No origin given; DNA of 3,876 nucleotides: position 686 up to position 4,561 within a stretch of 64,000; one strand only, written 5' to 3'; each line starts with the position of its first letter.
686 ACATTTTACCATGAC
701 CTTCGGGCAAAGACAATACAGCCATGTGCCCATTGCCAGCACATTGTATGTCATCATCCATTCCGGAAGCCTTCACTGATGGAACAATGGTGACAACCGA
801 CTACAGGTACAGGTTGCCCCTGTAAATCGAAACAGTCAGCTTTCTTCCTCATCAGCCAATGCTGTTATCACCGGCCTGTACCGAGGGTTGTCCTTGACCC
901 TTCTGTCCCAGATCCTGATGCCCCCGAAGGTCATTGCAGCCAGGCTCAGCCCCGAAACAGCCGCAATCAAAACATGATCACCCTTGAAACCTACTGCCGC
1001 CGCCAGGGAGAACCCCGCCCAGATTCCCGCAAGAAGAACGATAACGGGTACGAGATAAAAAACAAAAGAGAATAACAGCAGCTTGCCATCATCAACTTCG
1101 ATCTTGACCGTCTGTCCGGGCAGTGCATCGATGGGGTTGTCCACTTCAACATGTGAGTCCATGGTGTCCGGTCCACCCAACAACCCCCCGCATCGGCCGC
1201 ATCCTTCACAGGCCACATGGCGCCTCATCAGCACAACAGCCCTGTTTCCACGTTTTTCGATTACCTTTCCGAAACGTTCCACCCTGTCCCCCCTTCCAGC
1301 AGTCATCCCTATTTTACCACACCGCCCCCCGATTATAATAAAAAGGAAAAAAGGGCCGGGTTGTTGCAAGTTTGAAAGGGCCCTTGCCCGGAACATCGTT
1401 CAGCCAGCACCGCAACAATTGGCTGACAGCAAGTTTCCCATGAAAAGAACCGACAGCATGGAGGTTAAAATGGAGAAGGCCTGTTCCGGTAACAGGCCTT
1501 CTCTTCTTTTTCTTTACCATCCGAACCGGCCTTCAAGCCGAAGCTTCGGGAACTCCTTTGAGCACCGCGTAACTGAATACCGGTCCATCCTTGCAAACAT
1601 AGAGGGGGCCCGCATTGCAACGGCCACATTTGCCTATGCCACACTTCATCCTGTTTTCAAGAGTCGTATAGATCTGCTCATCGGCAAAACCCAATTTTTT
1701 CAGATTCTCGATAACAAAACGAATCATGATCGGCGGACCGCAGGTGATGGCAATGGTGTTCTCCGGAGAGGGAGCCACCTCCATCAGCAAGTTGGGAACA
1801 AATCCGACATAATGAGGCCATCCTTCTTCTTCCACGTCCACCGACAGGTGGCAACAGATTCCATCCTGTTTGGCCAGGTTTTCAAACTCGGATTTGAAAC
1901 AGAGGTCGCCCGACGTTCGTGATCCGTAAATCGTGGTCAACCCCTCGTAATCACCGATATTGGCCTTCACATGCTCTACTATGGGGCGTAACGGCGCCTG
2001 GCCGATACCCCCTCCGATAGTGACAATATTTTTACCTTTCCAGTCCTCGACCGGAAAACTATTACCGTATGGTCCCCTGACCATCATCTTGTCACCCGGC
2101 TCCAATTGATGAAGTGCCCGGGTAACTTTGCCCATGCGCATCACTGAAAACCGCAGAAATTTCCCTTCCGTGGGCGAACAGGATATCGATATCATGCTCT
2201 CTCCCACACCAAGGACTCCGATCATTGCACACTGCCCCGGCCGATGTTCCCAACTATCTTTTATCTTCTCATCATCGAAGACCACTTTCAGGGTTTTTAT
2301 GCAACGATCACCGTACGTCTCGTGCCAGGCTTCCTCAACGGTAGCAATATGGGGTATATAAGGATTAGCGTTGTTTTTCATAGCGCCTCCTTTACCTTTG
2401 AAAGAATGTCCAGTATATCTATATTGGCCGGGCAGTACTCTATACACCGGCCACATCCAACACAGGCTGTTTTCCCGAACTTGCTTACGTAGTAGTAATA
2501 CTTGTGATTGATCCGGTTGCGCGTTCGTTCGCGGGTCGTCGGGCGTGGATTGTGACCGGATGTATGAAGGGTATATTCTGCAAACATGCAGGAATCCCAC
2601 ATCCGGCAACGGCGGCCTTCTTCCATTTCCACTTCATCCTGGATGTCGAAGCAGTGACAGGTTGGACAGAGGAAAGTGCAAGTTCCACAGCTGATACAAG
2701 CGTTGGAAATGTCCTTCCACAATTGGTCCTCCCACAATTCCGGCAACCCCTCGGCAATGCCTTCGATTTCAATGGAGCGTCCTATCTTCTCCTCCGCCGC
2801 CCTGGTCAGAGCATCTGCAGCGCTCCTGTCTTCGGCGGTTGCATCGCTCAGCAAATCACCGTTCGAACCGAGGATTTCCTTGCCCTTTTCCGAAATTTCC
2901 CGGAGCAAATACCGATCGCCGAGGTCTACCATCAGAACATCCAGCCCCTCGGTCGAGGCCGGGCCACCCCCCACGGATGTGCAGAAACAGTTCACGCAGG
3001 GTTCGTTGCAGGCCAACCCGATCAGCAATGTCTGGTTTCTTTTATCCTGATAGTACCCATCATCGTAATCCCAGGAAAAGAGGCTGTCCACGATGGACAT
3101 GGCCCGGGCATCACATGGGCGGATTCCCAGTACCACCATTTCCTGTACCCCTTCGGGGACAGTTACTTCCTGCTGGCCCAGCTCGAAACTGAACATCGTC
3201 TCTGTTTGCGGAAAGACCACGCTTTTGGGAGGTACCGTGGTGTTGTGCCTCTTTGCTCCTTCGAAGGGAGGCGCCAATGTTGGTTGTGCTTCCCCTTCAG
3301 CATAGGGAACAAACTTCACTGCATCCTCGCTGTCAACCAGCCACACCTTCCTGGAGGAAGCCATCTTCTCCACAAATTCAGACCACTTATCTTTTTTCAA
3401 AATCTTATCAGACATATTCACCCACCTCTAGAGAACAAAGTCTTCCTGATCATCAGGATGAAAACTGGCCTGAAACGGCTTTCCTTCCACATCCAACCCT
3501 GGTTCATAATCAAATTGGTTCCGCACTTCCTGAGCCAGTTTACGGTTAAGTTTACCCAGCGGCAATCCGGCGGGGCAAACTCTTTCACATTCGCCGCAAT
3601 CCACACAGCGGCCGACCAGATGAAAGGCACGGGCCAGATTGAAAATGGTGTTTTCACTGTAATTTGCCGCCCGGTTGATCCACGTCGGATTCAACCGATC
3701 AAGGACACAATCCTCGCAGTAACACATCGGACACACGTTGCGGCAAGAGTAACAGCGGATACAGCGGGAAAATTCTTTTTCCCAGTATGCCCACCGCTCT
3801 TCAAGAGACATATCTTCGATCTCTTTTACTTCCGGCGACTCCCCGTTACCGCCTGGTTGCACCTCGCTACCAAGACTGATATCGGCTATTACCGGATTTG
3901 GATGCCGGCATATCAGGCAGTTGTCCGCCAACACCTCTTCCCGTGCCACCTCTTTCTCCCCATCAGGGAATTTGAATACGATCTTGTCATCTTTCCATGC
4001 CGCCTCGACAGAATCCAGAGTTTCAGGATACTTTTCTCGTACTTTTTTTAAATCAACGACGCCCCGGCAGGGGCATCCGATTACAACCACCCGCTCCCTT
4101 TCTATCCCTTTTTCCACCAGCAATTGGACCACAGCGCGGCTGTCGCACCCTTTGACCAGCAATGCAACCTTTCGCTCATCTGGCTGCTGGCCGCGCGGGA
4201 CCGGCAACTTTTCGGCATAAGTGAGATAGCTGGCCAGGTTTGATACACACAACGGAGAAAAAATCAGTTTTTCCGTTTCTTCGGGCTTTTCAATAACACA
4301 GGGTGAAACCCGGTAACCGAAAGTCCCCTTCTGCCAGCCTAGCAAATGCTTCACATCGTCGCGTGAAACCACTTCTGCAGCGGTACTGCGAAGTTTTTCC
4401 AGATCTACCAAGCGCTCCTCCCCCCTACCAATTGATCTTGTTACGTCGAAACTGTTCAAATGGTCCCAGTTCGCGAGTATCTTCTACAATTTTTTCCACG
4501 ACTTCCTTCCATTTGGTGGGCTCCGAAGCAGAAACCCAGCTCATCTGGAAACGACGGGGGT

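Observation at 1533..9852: Contiguous HdrD-like / EtfB / EtfA / HdrA / MvhD / FlxC / FlxB / FlxA cluster: a candidate ETF-coupled Hdr-Flx electron-bifurcating (confurcating) complex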

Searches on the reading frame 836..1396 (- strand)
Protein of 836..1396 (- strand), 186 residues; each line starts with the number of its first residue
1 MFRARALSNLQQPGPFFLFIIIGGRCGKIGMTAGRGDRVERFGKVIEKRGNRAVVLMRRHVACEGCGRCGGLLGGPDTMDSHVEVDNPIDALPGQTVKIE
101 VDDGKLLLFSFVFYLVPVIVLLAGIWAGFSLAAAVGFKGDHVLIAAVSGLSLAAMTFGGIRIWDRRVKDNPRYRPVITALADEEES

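Call 57: search_protein_families(library=pfam, proteins=[window:836-1396:-], max_evalue=0.000001)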
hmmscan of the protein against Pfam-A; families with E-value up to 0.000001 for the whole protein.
window:836-1396:- (186 aa): 1 family
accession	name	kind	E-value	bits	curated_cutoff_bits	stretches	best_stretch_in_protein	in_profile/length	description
PF04246.17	RseC_MucC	-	6.1e-25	88.1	24.4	1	45-178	1-129/130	Positive regulator of sigma(E), RseC/MucC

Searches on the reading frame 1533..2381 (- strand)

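Call 4: search_protein_families(library=pfam, proteins=[window:1533-2381:-], max_evalue=0.001)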
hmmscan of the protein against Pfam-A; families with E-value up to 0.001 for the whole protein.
window:1533-2381:- (282 aa): 2 families
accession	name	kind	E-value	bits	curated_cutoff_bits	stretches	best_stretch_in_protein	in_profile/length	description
PF00175.26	NAD_binding_1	-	5.6e-14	53.2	22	1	122-223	2-107/109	Oxidoreductase NAD-binding domain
PF10418.14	DHODB_Fe-S_bind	-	6.1e-10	39.1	23.9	1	242-272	1-38/41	Iron-sulfur cluster binding domain of dihydroorotate dehydrogenase B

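Call 13: search_protein_families(library=ncbifam, proteins=[window:1533-2381:-], max_evalue=0.00001)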
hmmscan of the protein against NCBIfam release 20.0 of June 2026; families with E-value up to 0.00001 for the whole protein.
window:1533-2381:- (282 aa): 22 families
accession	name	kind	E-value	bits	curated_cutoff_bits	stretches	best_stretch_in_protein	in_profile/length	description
NF006220.0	PRK08345.1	subfamily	4.5e-71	239.5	395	1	3-271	3-284/294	cytochrome-c3 hydrogenase subunit gamma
NF040835.1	sulfhyd_HydG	equivalog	1.2e-62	211.8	650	1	3-274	10-284/292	NADPH-dependent hydrogenase/sulfhydrogenase 1 subunit gamma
NF040830.1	sulfhyd_ShyC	equivalog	1.1e-53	182.3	600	1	6-271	2-278/288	NAD(P)-dependent hydrogenase/sulfhydrogenase 2 subunit gamma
TIGR02911.1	sulfite_red_B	equivalog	3.4e-53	180.4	288.6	1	43-275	28-257/261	anaerobic sulfite reductase subunit AsrB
NF000796.0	PRK00054.1-1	equivalog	1.2e-47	162.3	224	1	41-274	24-235/254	dihydroorotate dehydrogenase electron transfer subunit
NF000798.0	PRK00054.1-3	equivalog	2.4e-27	96.2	219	1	39-270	24-238/244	dihydroorotate dehydrogenase electron transfer subunit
NF004862.0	PRK06222.1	subfamily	4.2e-22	78.9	220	1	45-270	27-244/281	sulfide/dihydroorotate dehydrogenase-like FAD/NAD-binding protein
TIGR01941.1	nqrF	equivalog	2.6e-20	72.7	295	1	79-237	235-398/405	NADH:ubiquinone reductase (Na(+)-transporting) subunit F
NF000799.0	PRK00054.1-4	equivalog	1e-19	70.6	314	1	82-270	73-252/258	dihydroorotate dehydrogenase electron transfer subunit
NF009414.0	PRK12778.1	equivalog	7.3e-19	67.5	1103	1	46-270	28-244/752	bifunctional dihydroorotate dehydrogenase B NAD binding subunit/NADPH-dependent glutamate synthase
NF000797.0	PRK00054.1-2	equivalog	1.4e-14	54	270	1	84-270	83-261/267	dihydroorotate dehydrogenase electron transfer subunit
NF009805.0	PRK13289.1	equivalog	6.6e-13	48.3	432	1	44-238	183-388/399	NO-inducible flavohemoprotein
NF045803.1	MethMoxFADbindMmoC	equivalog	9.1e-13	47.7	500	1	35-239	129-337/343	aromatic/alkene monooxygenase hydroxylase FAD-binding subunit MmoC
NF040810.1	BenC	equivalog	2.7e-12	46.5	430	1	41-238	129-326/333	benzoate 1,2-dioxygenase electron transfer component BenC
NF004470.0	PRK05802.1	equivalog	2.7e-11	43.1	313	1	64-257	117-303/330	sulfide/dihydroorotate dehydrogenase-like FAD/NAD-binding protein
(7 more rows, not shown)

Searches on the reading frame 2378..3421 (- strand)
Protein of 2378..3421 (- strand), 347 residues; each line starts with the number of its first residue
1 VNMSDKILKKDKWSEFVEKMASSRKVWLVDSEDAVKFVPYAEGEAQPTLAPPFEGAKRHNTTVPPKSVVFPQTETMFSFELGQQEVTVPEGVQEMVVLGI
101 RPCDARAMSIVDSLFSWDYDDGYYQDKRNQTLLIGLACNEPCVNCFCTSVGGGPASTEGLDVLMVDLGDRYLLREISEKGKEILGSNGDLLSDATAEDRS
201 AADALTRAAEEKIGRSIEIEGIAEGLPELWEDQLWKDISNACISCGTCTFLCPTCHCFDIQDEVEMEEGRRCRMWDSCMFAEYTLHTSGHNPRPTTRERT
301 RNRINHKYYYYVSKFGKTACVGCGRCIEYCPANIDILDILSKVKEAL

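Call 4: search_protein_families(library=pfam, proteins=[window:2378-3421:-], max_evalue=0.001)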
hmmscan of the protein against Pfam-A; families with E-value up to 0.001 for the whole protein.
window:2378-3421:- (347 aa): 6 families
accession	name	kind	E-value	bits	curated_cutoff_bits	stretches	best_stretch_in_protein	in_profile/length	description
PF17179.9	Fer4_22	-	1e-33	116.5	27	1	242-334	2-95/95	4Fe-4S dicluster domain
PF00037.32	Fer4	-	5.8e-06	26.3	21.1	1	318-333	6-21/24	4Fe-4S binding domain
PF13746.11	Fer4_18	-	1.1e-05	26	27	1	276-338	16-79/114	4Fe-4S dicluster domain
PF12797.12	Fer4_2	-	1.5e-05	25.1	24.5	0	239-254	7-22/22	4Fe-4S binding domain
PF13237.11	Fer4_10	-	0.0002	21.7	25.5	0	317-332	6-21/53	4Fe-4S dicluster domain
PF14697.11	Fer4_21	-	0.00081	19.9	35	0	317-332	38-53/59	4Fe-4S dicluster domain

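Call 13: search_protein_families(library=ncbifam, proteins=[window:2378-3421:-], max_evalue=0.00001)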
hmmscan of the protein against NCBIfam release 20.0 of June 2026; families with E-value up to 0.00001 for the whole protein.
window:2378-3421:- (347 aa): 3 families
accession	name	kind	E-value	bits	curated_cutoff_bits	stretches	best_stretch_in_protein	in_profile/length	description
NF040829.1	sulfhyd_ShyB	equivalog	3.2e-58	197.3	690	1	60-347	51-333/334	NAD(P)-dependent hydrogenase/sulfhydrogenase 2 subunit beta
NF040833.1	sulfhyd_HydB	equivalog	2.1e-55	188.1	750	1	59-340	51-332/367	NADPH-dependent hydrogenase/sulfhydrogenase 1 subunit beta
TIGR02910.1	sulfite_red_A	equivalog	6.5e-47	160.4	323.15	1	61-346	58-329/334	anaerobic sulfite reductase subunit AsrA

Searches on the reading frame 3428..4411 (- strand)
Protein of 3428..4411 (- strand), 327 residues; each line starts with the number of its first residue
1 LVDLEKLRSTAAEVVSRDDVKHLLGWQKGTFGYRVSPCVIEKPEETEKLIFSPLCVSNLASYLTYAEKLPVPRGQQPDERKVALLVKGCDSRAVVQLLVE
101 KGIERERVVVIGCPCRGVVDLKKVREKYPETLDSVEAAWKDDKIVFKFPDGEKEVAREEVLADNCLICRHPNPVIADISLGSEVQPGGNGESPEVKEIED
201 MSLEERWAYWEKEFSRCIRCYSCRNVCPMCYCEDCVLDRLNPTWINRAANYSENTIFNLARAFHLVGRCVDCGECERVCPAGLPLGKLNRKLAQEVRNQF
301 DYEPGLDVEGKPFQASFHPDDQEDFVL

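Call 4: search_protein_families(library=pfam, proteins=[window:3428-4411:-], max_evalue=0.001)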
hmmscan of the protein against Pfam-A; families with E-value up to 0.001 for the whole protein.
window:3428-4411:- (327 aa): 10 families
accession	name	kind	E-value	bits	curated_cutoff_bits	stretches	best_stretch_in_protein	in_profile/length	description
PF13534.11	Fer4_17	-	5.3e-07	30.5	22.2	1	216-283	1-60/61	4Fe-4S dicluster domain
PF04432.18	FrhB_FdhB_C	-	6.5e-07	29.8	23.3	1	80-185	2-115/150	Coenzyme F420 hydrogenase/dehydrogenase, beta subunit C terminus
PF00037.32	Fer4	-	7.3e-07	29.2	21.1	0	268-282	7-21/24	4Fe-4S binding domain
PF13187.11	Fer4_9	-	9.9e-07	29.1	27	1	216-282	1-50/52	4Fe-4S dicluster domain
PF12797.12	Fer4_2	-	2.1e-06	27.7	24.5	0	213-228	6-21/22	4Fe-4S binding domain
PF13183.11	Fer4_8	-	3.6e-06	27.8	27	1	214-283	2-68/68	4Fe-4S dicluster domain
PF13237.11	Fer4_10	-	2.4e-05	24.6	25.5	1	212-280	4-53/53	4Fe-4S dicluster domain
PF13746.11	Fer4_18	-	5.2e-05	23.9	27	0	263-283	55-75/114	4Fe-4S dicluster domain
PF12800.12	Fer4_4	-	6.9e-05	23.3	24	0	215-229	2-16/17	4Fe-4S binding domain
PF12837.12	Fer4_6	-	0.00038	20.7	25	1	268-283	8-23/24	4Fe-4S binding domain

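Call 13: search_protein_families(library=ncbifam, proteins=[window:3428-4411:-], max_evalue=0.00001)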
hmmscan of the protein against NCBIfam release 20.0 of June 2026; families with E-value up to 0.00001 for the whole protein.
window:3428-4411:- (327 aa): 4 families
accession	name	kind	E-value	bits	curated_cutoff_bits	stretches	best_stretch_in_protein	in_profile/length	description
TIGR01945.1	rnfC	subfamily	3.3e-07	29.2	245.95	1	209-297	357-432/435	RnfABCDGE type electron transport complex subunit C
NF003454.1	PRK05035.1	equivalog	5.8e-07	28.4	345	1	212-299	364-438/556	electron transport complex subunit RsxC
NF041837.1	rnfC_Methano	equivalog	1.1e-06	27.9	650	1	191-297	334-427/438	Rnf electron transport complex subunit RnfC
NF045670.1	quin_L_LdhH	equivalog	1.4e-06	26.9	800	1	212-299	301-386/706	L-lactate dehydrogenase (quinone) large subunit LdhH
